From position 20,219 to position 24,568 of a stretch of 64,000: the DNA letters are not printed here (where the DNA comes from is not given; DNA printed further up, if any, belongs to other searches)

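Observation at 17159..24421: About 2,420-codon chimeric surface protein fusing adhesin-like domains, glycine-rich modules, an integrin-like propeller and 14 hemes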

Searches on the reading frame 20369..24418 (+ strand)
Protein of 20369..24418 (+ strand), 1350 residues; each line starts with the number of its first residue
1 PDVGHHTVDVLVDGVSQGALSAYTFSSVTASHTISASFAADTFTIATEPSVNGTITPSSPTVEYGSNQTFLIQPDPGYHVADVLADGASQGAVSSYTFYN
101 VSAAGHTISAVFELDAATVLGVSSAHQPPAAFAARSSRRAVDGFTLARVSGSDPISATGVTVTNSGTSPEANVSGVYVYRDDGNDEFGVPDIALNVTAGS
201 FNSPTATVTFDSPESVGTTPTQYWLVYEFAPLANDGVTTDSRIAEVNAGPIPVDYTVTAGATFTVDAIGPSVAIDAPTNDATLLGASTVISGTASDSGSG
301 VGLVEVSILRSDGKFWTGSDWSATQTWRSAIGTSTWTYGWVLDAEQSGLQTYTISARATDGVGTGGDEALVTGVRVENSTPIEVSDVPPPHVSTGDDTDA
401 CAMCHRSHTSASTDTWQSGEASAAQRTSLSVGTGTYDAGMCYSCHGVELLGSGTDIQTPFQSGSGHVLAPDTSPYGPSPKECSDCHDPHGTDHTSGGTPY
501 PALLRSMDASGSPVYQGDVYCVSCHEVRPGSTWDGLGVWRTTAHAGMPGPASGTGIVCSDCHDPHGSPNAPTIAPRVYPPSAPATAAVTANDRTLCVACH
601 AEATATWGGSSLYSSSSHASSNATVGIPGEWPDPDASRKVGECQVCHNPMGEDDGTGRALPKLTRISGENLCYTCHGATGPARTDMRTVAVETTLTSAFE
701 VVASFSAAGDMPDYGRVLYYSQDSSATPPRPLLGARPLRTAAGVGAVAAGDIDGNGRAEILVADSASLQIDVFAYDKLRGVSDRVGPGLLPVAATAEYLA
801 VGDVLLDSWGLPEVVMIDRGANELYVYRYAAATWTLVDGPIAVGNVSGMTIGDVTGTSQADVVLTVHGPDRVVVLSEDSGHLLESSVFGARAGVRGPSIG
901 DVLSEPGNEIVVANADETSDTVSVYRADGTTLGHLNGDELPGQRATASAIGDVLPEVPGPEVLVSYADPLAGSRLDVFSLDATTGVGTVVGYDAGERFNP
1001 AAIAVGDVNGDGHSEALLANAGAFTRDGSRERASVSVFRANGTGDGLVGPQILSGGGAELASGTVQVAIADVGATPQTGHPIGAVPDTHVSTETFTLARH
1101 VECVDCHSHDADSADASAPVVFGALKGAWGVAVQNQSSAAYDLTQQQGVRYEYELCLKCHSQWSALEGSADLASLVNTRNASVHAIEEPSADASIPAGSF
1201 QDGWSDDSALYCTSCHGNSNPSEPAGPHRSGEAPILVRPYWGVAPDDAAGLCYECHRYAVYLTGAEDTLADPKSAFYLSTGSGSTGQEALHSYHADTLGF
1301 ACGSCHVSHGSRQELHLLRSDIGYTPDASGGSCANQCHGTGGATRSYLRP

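Call 14: find_homologous_proteins(query=window:20726-24418:+)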
Query window:20726-24418:+ (1231 aa): 96 proteins with E <= 0.001 among 8000 candidates.
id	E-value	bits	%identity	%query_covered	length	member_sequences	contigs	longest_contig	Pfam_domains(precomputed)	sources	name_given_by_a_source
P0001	0.0e+0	2786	100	100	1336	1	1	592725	PF01839.30,PF09699.16,PF14537.12,PF17957.8,PF13517.13,PF14522.12,PF22113.2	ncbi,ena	-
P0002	0.0e+0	1368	64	79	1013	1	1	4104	PF09699.16,PF14537.12,PF13517.13,PF14522.12,PF22113.2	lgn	-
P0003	0.0e+0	1276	50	100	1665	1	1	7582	PF21722.5,PF09699.16,PF14537.12,PF14522.12,PF22113.2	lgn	-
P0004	0.0e+0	1047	52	78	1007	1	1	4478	PF09699.16,PF14537.12,PF13517.13,PF14522.12,PF22113.2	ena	-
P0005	2.1e-267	909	47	78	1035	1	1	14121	PF01839.30,PF09699.16,PF14537.12,PF13517.13,PF14522.12,PF22113.2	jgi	jgi:predicted CXXCH cytochrome family protein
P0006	1.6e-260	886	40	88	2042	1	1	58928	PF09699.16,PF14537.12,PF13517.13,PF00041.28,PF14522.12,PF22113.2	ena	-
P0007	4.1e-260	885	42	79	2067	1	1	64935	PF09699.16,PF14537.12,PF13517.13,PF00041.28,PF14522.12,PF22113.2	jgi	-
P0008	3.2e-253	862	46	78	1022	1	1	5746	PF09699.16,PF14537.12,PF13517.13,PF14522.12,PF22113.2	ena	-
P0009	7.9e-244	831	45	78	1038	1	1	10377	PF01839.30,PF09699.16,PF14537.12,PF13517.13,PF14522.12,PF22113.2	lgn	-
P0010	1.7e-243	830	44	77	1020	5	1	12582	PF09699.16,PF14537.12,PF13517.13,PF14522.12,PF22113.2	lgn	-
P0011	5.8e-243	828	44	78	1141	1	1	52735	PF09699.16,PF14537.12,PF13517.13,PF14522.12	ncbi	-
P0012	5.4e-238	811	45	78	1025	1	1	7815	PF09699.16,PF14537.12,PF13517.13,PF14522.12,PF22113.2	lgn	-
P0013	1.0e-233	797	43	77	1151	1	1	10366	PF09699.16,PF14537.12,PF13517.13,PF14522.12,PF22113.2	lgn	-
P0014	7.4e-233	794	44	78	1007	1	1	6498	PF01839.30,PF09699.16,PF14537.12,PF14522.12,PF22113.2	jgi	jgi:predicted CXXCH cytochrome family protein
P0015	1.5e-230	787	44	77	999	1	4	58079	PF09699.16,PF14537.12,PF13517.13,PF14522.12,PF22113.2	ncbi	ncbi:MAG: cytochrome c3 family protein [Coriobacteriia bacterium]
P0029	2.8e-211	723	44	78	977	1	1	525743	PF09699.16,PF14537.12,PF13517.13,PF14522.12,PF22113.2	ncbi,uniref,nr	ncbi:hypothetical protein MX659_07245 [Coriobacteriia bacterium Es71-Z0120]|uniref:cytochrome c3 fam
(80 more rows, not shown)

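Call 15: find_encoding_contigs(protein=P0001, flank=10000, max_places=3)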
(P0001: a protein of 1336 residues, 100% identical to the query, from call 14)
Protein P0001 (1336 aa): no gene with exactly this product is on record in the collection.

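Call 18: list_cluster_members(proteins=[P0001, window:17159-18145:+, window:17886-18953:+, window:19021-20370:+, window:45453-46955:+, window:61854-63035:+, window:55621-57111:+])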
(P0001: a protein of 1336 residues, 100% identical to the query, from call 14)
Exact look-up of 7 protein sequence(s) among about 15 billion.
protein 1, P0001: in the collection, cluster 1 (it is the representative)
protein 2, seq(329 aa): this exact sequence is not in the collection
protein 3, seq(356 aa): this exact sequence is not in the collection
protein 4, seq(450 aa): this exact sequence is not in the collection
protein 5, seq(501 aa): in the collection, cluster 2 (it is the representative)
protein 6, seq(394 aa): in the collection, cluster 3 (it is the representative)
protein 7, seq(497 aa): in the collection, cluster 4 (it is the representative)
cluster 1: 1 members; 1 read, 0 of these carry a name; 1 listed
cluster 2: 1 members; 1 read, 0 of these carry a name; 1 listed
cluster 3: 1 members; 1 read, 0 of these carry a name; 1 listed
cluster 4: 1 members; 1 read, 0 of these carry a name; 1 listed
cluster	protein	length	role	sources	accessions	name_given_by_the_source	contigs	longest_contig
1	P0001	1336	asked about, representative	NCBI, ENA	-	-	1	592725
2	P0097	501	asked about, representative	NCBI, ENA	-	-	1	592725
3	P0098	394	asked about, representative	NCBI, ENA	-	-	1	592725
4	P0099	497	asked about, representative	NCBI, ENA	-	-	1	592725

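Call 19: find_encoding_contigs(protein=P0097, flank=2000, max_places=2)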
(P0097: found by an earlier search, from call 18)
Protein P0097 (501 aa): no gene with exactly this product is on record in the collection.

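Call 24: find_related_loci(query=A1, collection=genome_contigs, flank=10000)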
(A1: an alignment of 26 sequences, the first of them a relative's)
Query A1 (1336 aa) in genome_contigs; peptide patterns used: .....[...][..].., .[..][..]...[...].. (x = any residue, [..] = any of these).
599 stretches matched a pattern (row limit reached: there are more); 220 encode a relative of the query (tblastn E <= 1e-3); the best 80 are kept; 80 distinct loci.
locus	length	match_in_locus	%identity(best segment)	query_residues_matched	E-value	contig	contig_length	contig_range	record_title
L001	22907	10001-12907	49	376-1336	0e+0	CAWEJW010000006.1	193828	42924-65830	MAG: uncultured Actinomycetes bacterium isolate MFD05942.bin.1.345 genome assembly, contig: contig_51116, whole genome s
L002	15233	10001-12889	45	376-1335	0e+0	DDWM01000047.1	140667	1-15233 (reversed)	MAG TPA_asm: Actinobacteria bacterium UBA2286 UBA2286_contig_20351, whole genome shotgun sequence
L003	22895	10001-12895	45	376-1335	0e+0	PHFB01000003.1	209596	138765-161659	MAG: Actinobacteria bacterium HGW-Actinobacteria-1 bjp_ig2102_scaffold_58, whole genome shotgun sequence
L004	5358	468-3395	43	373-1326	0e+0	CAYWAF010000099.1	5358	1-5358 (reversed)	MAG TPA_asm: uncultured Eubacteriales bacterium isolate SRP338002_co1_216 genome assembly, contig: NODE_14133_length_535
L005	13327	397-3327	44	376-1335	0e+0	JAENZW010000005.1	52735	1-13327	MAG: Actinomycetota bacterium isolate BM5_bin.17 BM5_bin17_NODE_222_length_52735_cov_27.085535, whole genome shotgun seq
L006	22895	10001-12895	44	376-1335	0e+0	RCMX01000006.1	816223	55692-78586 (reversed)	MAG: Actinobacteria bacterium isolate 1MN72D_65_13 NODE_3_length_816362_cov_7_81738, whole genome shotgun sequence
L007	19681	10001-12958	43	376-1336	0e+0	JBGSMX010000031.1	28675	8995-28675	MAG: Coriobacteriia bacterium isolate JTS-AC241 k141_3284436, whole genome shotgun sequence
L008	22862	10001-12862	44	377-1324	0e+0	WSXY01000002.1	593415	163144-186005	MAG: Actinobacteria bacterium isolate X3_MetaBAT.18 scaffold_29, whole genome shotgun sequence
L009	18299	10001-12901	43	376-1335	0e+0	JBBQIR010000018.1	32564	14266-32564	MAG: Coriobacteriia bacterium isolate Co_metawrap_800 Cmw_800_k141_25807987_length_32564_cov_10.8790, whole genome shotg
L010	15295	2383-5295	45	376-1336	0e+0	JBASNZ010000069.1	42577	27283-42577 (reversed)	MAG: Coriobacteriia bacterium isolate MFD12108_ilm_asm_bin9 k127_48673, whole genome shotgun sequence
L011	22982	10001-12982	43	376-1335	0e+0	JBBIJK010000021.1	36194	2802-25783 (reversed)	MAG: Actinomycetota bacterium isolate BR2F70218_bin_160 NODE_536_length_36194_cov_12.911287, whole genome shotgun sequen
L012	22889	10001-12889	42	376-1328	0e+0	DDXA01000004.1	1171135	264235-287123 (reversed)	MAG TPA_asm: Actinobacteria bacterium UBA2272 UBA2272_contig_7, whole genome shotgun sequence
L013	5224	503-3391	42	376-1328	0e+0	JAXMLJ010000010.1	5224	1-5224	MAG: Coriobacteriia bacterium isolate L4_metabat.bin.19_sub k141_75194, whole genome shotgun sequence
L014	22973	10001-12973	41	355-1325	0e+0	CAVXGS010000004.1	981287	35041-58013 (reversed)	MAG: uncultured Coriobacteriales bacterium isolate MFD02979.bin.1.88 genome assembly, contig: contig_43959, whole genome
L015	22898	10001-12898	42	368-1335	0e+0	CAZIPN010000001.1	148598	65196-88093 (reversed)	MAG TPA_asm: uncultured Eubacteriales bacterium isolate SRP185410_co2_410 genome assembly, contig: NODE_47_length_148598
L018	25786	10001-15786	40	375-1324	8e-180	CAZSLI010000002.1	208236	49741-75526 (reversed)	MAG TPA_asm: uncultured Eubacteriales bacterium isolate binchicken_co152_201 genome assembly, contig: NODE_53_length_208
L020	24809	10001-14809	67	1-1333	0e+0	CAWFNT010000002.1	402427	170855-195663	MAG: uncultured Actinomycetes bacterium isolate MFD05942.bin.3.284 genome assembly, contig: contig_25005, whole genome s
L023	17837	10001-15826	42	356-1336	0e+0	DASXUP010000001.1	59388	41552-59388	MAG TPA_asm: Coriobacteriia bacterium isolate SMAG_U4721 k141_20970, whole genome shotgun sequence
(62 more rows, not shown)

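Call 39: find_encoding_contigs(protein=P0003, flank=10000, max_places=3)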
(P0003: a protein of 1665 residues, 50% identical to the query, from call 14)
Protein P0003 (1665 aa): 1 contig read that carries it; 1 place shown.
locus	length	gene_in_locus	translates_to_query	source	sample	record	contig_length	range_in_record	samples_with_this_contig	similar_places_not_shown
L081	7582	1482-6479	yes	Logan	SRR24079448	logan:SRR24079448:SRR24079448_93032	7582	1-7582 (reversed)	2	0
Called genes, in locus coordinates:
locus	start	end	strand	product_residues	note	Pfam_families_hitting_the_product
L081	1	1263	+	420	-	?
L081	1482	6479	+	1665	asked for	PF21722:Gly_rich_2, PF14522:Cytochrome_C7 (faint), PF14537:Cytochrom_c3_2 (faint), PF22113:Mtrc-MtrF_II-IV_dom (faint), PF09699:Paired_CXXCH_1 (weak)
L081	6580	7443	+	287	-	PF27144:PA14_33160 (weak)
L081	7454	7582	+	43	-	?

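Call 45: search_protein_families(library=pfam, proteins=[L001:3261-4160:+, L001:3536-5473:+, L001:5571-7142:+, L001:7091-8020:+, L001:8024-9553:+, L018:5779-7389:+, L018:7416-9896:+, L018:9920-11206:+, L018:11411-12820:+, L018:3033-4172:+], max_evalue=0.001)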
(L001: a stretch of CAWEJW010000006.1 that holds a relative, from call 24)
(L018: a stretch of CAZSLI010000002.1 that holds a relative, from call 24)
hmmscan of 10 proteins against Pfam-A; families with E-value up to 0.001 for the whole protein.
L001:3261-4160:+ (300 aa): 2 families
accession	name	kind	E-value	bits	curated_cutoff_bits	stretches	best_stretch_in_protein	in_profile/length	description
PF13247.11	Fer4_11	-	8.4e-05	23.1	26.2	1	62-101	8-47/100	4Fe-4S dicluster domain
PF12838.12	Fer4_7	-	0.00044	21.1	27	0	13-80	1-52/52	4Fe-4S dicluster domain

L001:3536-5473:+ (646 aa): 4 families
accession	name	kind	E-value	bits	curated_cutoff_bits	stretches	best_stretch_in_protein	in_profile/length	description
PF09699.15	Paired_CXXCH_1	-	5.5e-11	42.4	20.6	1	382-401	7-26/41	Doubled CXXCH motif (Paired_CXXCH_1)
PF22113.1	Mtrc-MtrF_II-IV_dom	-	3.7e-06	27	30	1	241-306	76-143/176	Outer membrane cytochrome MtrC/MtrF-like, domains II/IV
PF14537.11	Cytochrom_c3_2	-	0.00014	22.7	25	0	368-394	44-70/79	Cytochrome c3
PF14522.11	Cytochrome_C7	-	0.00066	19.9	24.8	0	242-296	8-53/67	Cytochrome c7 and related cytochrome c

L001:5571-7142:+ (524 aa): 0 families

L001:7091-8020:+ (310 aa): 0 families

L001:8024-9553:+ (510 aa): 1 family
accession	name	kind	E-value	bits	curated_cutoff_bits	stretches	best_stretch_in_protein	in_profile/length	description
PF01436.27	NHL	-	3.5e-16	58.8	20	0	74-98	3-28/28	NHL repeat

L018:5779-7389:+ (537 aa): 2 families
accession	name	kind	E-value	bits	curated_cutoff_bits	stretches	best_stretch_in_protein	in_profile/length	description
PF01058.29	Oxidored_q6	-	6.2e-16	58.7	27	1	222-390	14-127/128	NADH ubiquinone oxidoreductase, 20 Kd subunit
PF14720.11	NiFe_hyd_SSU_C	-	2.2e-11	44.4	27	1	448-489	11-53/80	NiFe/NiFeSe hydrogenase small subunit C-terminal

L018:7416-9896:+ (827 aa): 1 family
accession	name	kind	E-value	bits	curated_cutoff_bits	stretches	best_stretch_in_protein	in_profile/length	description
PF00374.24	NiFeSe_Hases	-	2.6e-70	238.2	25.8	4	707-827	403-508/508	Nickel-dependent hydrogenase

L018:9920-11206:+ (429 aa): 6 families
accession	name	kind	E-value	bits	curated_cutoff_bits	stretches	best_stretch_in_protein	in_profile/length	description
PF09699.15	Paired_CXXCH_1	-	9.1e-16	57.7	20.6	1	155-183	2-29/41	Doubled CXXCH motif (Paired_CXXCH_1)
PF14537.11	Cytochrom_c3_2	-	1.9e-09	38.3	25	0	158-173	55-70/79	Cytochrome c3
PF22113.1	Mtrc-MtrF_II-IV_dom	-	4.4e-07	30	30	0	31-90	76-136/176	Outer membrane cytochrome MtrC/MtrF-like, domains II/IV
PF14522.11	Cytochrome_C7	-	6.1e-05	23.2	24.8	0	36-83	13-50/67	Cytochrome c7 and related cytochrome c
PF13442.11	Cytochrome_CBB3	-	0.00055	20.7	27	0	70-91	7-28/68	Cytochrome C oxidase, cbb3-type, subunit III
PF00034.26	Cytochrom_C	-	0.00093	20.9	21.3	0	361-377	10-26/90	Cytochrome c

L018:11411-12820:+ (470 aa): 0 families

L018:3033-4172:+ (380 aa): 14 families
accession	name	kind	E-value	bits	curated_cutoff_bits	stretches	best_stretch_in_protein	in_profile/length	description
PF07719.23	TPR_2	-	1.5e-19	68.8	27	1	255-287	1-33/34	Tetratricopeptide repeat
PF13181.12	TPR_8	-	5.3e-19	67.1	25.7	0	222-254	2-34/34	Tetratricopeptide repeat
PF13432.12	TPR_16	-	1.5e-18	67.3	32.7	2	225-287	1-63/65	Tetratricopeptide repeat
PF14559.12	TPR_19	-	4.2e-17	62.7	25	3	201-253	5-57/68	Tetratricopeptide repeat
PF00515.34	TPR_1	-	7e-13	48.2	27.8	0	222-254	2-34/34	Tetratricopeptide repeat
PF13428.12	TPR_14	-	1.2e-12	47.6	23.5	1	223-264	3-44/44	Tetratricopeptide repeat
PF13414.12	TPR_11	-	1.5e-12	47.4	26.8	1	238-268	11-41/42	TPR repeat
PF13431.12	TPR_17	-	4.2e-11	42.6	24.4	0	245-270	3-28/34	Tetratricopeptide repeat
PF12895.13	ANAPC3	-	6e-10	39.7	27.2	0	183-245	19-80/82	Anaphase-promoting complex, cyclosome, subunit 3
PF23914.1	TPR_CcmH_CycH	-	2.3e-09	37.7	42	0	84-173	58-150/158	Cytochrome c-type biogenesis protein H TPR domain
PF25062.1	ARM_TT21_N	-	3e-06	27.6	40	1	217-350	95-217/222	Tetratricopeptide repeat protein 21 N-terminal ARM repeat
PF13424.12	TPR_12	-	3.3e-06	27.6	30.1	1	188-251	4-75/77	Tetratricopeptide repeat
PF12569.14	NatA_aux_su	-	6.8e-06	25.7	33.3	0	223-284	194-255/515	N-terminal acetyltransferase A, auxiliary subunit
PF13176.12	TPR_7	-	1.5e-05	25.1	27.9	1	189-222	1-34/36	Tetratricopeptide repeat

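Call 51: search_protein_families(library=ncbifam, proteins=[window:20369-24418:+], max_evalue=0.01)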
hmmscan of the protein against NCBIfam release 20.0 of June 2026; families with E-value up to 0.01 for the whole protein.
window:20369-24418:+ (1350 aa): 5 families
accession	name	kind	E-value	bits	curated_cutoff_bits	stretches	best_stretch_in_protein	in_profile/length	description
TIGR01905.1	paired_CXXCH_1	subfamily_domain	7.5e-13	48.2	25.2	1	640-679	6-39/41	doubled CXXCH domain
TIGR03508.1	decahem_SO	subfamily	1.6e-09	37.6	192.2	1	554-603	142-177/258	DmsE family decaheme c-type cytochrome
NF008659.0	PRK11659.1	equivalog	5.3e-05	23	184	1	517-602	45-119/188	cytochrome c nitrite reductase pentaheme subunit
NF041028.1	decahem_GSU2203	exception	0.00037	19.8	325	0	539-678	116-209/317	GSU2203 family decaheme c-type cytochrome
TIGR03146.1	cyt_nit_nrfB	equivalog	0.00061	20.1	166.6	0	1088-1161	28-92/145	cytochrome c nitrite reductase pentaheme subunit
